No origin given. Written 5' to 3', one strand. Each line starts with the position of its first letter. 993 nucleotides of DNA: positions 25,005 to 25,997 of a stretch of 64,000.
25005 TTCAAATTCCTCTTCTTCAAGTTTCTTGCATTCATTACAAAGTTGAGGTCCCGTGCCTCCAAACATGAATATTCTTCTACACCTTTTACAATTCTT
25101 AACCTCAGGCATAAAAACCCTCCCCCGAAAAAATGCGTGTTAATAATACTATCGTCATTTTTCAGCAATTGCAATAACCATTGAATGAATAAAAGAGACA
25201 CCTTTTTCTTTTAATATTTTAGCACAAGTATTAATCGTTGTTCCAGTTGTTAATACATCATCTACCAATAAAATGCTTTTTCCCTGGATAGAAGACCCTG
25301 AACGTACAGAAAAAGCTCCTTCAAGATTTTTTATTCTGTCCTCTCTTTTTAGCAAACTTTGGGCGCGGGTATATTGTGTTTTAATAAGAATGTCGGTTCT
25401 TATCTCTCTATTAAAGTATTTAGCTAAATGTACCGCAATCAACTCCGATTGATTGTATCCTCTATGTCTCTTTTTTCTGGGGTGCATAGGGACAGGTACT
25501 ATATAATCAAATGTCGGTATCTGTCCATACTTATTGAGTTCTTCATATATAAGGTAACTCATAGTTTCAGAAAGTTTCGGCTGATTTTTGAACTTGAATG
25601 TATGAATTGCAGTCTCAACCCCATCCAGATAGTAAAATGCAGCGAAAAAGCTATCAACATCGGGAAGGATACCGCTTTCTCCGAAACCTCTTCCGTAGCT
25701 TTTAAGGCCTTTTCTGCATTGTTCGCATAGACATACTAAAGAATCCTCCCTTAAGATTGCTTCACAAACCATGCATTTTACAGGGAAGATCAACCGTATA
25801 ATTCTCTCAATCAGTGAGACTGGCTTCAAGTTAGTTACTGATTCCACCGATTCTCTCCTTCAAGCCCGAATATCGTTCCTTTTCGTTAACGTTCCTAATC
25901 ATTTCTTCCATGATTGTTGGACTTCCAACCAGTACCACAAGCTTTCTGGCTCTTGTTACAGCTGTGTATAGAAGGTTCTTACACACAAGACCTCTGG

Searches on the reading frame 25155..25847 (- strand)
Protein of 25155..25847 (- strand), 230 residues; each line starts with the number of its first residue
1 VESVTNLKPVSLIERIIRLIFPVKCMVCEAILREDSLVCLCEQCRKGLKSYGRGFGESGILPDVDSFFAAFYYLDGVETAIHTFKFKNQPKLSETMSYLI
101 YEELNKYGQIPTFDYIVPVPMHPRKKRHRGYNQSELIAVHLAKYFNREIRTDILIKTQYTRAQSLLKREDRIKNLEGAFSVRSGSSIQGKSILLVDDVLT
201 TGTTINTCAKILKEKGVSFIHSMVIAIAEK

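Call 45: search_protein_families(library=pfam, proteins=[window:25155-25847:-], max_evalue=0.0001)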
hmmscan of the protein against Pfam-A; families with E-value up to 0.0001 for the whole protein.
window:25155-25847:- (230 aa): 1 family
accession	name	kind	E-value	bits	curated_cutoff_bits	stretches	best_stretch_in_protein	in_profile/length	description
PF00156.33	Pribosyltran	-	7.3e-11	42.1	26.3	1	135-226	41-124/158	Phosphoribosyl transferase domain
